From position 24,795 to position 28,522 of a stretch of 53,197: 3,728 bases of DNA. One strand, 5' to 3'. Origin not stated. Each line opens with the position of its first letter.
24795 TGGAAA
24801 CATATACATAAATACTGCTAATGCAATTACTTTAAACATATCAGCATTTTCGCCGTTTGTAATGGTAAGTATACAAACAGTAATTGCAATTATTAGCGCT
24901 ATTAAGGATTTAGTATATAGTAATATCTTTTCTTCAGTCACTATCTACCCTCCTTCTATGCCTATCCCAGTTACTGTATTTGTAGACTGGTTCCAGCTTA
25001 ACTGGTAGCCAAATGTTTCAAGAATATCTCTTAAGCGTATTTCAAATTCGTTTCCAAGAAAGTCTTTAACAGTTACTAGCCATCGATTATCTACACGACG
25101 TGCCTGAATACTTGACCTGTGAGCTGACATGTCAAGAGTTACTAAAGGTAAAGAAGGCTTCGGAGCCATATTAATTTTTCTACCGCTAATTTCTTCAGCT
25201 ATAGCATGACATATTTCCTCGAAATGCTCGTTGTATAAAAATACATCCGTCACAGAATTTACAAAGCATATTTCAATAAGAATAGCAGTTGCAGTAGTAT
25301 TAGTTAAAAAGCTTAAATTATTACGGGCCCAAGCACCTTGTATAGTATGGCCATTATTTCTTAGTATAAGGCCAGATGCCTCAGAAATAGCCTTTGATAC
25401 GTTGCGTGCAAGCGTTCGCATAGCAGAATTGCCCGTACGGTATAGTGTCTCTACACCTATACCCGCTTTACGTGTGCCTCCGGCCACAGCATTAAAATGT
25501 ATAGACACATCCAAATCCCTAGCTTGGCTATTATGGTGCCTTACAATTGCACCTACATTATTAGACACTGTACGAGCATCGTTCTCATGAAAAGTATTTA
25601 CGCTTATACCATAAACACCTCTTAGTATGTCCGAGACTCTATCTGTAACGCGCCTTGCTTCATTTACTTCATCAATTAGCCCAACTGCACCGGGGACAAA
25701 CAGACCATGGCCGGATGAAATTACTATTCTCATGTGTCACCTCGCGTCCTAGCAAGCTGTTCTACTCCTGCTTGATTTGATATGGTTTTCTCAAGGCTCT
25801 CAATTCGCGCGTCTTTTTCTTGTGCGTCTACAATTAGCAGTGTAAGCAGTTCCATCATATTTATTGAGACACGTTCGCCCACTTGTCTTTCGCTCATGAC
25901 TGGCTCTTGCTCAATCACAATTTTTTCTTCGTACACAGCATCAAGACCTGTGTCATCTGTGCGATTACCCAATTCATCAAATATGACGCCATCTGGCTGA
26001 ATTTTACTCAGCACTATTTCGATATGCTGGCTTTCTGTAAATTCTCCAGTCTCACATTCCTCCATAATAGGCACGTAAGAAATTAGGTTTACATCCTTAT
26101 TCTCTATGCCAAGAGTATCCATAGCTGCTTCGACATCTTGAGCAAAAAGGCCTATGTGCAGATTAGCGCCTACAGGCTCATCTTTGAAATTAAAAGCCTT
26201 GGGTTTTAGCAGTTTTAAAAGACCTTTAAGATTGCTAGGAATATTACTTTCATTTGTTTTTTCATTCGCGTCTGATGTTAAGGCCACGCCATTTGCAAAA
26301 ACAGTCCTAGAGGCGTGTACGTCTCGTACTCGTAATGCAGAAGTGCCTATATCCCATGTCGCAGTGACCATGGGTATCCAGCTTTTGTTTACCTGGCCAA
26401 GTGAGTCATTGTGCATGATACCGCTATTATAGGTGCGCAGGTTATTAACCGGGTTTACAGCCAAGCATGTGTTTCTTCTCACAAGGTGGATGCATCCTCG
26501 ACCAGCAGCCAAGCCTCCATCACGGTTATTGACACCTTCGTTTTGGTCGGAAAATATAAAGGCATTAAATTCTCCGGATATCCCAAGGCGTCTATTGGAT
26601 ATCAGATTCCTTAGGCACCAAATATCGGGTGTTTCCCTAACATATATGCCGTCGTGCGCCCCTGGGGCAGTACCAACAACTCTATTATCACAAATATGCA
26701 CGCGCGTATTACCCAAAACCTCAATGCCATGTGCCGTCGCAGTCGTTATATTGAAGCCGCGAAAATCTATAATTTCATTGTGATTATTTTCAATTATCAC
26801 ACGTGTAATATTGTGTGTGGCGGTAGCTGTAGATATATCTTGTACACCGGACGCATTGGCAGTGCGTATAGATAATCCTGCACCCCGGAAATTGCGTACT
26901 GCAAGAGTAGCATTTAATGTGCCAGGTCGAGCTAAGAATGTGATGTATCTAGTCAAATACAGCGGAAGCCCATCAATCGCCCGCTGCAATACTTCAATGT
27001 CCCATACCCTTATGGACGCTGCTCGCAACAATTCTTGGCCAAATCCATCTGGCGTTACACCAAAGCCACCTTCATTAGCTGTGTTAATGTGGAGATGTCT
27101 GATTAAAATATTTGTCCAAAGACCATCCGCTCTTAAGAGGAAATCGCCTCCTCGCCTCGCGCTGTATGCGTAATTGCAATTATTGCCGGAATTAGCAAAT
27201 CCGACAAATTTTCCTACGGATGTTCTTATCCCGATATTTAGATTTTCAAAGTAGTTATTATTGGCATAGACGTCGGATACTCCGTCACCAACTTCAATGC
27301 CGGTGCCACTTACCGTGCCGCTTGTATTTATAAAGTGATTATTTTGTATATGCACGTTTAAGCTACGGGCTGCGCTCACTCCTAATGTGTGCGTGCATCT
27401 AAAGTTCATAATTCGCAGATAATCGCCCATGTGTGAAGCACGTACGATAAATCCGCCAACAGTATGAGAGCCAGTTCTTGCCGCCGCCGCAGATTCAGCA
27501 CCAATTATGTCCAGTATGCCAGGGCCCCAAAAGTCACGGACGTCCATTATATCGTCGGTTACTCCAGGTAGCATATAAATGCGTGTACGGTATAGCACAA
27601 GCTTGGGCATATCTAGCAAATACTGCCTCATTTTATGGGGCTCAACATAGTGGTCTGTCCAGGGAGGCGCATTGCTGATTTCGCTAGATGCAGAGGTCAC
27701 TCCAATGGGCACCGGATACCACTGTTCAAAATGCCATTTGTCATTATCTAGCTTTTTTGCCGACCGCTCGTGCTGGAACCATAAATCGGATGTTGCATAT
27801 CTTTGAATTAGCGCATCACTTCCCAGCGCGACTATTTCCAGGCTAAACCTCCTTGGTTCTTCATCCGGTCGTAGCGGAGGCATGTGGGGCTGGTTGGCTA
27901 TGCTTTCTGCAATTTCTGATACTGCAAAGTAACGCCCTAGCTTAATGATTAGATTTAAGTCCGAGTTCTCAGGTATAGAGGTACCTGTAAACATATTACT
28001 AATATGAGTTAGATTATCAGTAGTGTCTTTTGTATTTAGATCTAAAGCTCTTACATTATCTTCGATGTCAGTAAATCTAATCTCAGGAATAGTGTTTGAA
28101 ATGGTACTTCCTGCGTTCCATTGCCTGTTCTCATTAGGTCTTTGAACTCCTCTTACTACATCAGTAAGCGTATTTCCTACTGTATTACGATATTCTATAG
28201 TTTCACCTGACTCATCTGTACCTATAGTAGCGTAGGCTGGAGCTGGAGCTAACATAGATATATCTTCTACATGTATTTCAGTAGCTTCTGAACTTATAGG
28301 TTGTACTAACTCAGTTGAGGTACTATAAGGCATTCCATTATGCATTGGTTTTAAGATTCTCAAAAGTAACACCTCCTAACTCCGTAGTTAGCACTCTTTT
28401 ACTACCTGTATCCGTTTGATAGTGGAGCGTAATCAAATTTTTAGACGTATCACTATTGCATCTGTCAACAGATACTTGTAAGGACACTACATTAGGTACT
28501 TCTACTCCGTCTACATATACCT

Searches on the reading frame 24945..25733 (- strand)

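Call 31: search_protein_families(library=phrogs, proteins=[window:24945-25733:-], max_evalue=0.001)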
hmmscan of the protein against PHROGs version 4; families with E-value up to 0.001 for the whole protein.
window:24945-25733:- (262 aa): 5 families
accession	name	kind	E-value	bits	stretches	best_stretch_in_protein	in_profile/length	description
phrog_435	-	lysis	1.1e-43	151.1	1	1-192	113-291/556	endolysin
phrog_489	-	lysis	2e-19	70.7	1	2-203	166-371/459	endolysin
phrog_12727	-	lysis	2.5e-17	64.2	1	2-198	163-346/393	endolysin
phrog_2742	-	lysis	1.1e-14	55.6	1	2-194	3-192/318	endolysin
phrog_13214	-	unknown function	0.00016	22.5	1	139-163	28-52/55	-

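Call 66: search_protein_families(library=pfam, proteins=[window:24945-25733:-], max_evalue=0.001)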
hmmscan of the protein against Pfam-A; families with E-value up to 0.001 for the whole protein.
window:24945-25733:- (262 aa): 1 family
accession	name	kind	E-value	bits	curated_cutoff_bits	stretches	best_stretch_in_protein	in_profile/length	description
PF01520.23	Amidase_3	-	5.5e-18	66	27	1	3-182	1-172/174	N-acetylmuramoyl-L-alanine amidase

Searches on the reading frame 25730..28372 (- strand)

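Call 4: search_protein_families(library=pfam, proteins=[window:25730-28372:-], max_evalue=0.01)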
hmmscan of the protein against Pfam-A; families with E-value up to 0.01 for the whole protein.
window:25730-28372:- (880 aa): 1 family
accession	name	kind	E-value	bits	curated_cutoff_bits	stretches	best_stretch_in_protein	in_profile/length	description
PF13884.11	Peptidase_S74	-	3e-08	34.3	22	1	700-755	1-57/58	Chaperone of endosialidase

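Call 5: search_protein_families(library=phrogs, proteins=[window:25730-28372:-], max_evalue=0.001)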
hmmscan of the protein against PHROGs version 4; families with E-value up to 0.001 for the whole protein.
window:25730-28372:- (880 aa): 5 families
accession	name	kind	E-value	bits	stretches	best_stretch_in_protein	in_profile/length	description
phrog_7121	-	tail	1.7e-14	53.9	1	657-864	759-923/927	tail fiber protein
phrog_31154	-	unknown function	2.5e-07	31.5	1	689-788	149-244/248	-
phrog_27613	-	tail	0.00037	19.9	0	665-777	623-735/779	tail protein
phrog_17635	-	tail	0.00041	19.7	1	667-813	575-692/721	tail fiber protein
phrog_5668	-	tail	0.00088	18.1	0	686-865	1445-1559/1567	tail fiber protein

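Call 46: search_protein_families(library=ncbifam, proteins=[window:25730-28372:-], max_evalue=0.01)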
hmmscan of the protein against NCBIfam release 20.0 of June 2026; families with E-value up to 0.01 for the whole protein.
window:25730-28372:- (880 aa): 0 families
